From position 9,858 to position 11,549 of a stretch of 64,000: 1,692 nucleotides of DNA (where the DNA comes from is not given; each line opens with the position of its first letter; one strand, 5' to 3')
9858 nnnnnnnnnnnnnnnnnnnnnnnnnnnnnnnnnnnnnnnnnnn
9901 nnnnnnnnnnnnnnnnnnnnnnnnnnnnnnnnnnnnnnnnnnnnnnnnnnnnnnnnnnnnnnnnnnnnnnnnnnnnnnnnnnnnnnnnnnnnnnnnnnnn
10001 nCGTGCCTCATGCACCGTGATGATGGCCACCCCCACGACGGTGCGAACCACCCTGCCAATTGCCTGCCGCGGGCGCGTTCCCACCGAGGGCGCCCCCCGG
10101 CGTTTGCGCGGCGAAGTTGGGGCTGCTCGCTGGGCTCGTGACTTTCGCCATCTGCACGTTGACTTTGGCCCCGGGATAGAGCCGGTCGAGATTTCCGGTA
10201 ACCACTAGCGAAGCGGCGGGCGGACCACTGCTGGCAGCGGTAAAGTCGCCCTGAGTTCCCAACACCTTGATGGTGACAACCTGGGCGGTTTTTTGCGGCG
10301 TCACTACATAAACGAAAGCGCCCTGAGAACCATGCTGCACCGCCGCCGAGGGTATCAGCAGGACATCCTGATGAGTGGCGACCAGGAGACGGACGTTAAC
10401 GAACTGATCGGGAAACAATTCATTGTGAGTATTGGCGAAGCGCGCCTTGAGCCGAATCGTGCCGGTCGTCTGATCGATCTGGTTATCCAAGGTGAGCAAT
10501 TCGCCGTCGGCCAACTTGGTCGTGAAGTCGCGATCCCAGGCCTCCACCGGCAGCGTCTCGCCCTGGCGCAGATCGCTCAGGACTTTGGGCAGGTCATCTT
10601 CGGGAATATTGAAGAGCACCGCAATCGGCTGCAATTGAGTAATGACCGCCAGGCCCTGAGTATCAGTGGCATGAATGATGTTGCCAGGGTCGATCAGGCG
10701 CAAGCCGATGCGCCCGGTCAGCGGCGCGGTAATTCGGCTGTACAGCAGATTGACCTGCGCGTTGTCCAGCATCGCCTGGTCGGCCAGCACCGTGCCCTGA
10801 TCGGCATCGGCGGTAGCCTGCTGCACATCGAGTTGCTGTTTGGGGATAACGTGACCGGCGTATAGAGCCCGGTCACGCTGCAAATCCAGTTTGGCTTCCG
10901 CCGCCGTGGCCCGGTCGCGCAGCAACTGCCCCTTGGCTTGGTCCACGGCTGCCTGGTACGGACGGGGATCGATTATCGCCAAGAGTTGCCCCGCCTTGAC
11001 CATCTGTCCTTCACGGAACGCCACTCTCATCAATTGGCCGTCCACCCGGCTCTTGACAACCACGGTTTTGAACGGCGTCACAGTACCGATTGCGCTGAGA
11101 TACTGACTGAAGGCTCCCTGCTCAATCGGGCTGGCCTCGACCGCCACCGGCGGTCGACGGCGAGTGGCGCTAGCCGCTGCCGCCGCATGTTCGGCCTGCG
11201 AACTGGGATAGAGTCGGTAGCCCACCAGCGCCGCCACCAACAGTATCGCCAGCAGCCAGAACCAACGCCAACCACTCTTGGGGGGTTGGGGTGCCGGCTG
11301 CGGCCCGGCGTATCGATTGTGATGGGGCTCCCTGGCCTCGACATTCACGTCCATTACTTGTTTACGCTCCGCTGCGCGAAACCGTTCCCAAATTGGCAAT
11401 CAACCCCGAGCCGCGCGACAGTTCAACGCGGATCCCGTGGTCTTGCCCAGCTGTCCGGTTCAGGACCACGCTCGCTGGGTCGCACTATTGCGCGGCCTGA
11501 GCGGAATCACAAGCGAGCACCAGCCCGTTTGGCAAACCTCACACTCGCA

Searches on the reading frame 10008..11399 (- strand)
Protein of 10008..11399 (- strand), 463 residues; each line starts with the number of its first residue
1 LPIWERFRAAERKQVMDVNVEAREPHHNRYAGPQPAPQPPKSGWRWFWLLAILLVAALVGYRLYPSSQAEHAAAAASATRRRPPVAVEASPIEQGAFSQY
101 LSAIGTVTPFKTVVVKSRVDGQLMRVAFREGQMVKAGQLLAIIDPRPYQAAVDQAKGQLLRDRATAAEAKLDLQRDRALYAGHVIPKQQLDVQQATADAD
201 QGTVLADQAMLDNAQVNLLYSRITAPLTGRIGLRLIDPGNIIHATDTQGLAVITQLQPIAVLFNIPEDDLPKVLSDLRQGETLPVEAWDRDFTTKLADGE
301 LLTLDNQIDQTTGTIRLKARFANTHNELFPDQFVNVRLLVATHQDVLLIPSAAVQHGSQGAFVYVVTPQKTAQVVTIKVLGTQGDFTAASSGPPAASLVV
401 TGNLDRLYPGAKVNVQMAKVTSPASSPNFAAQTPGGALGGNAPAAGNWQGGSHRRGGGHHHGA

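Call 27: search_protein_families(library=pfam, proteins=[window:10008-11399:-], max_evalue=0.001)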
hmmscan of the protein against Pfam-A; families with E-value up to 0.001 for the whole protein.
window:10008-11399:- (463 aa): 3 families
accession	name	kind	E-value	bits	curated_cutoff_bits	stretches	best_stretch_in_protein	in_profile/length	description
PF16576.10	HlyD_D23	-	1.3e-10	41.4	30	1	103-334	8-214/214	Barrel-sandwich domain of CusB or HlyD membrane-fusion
PF13437.12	HlyD_3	-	2.3e-09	38.4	22.2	1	223-325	2-97/106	HlyD family secretion protein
PF13533.13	Biotin_lipoyl_2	-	5.7e-07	29.7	29.8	1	113-144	1-32/32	Biotin-lipoyl like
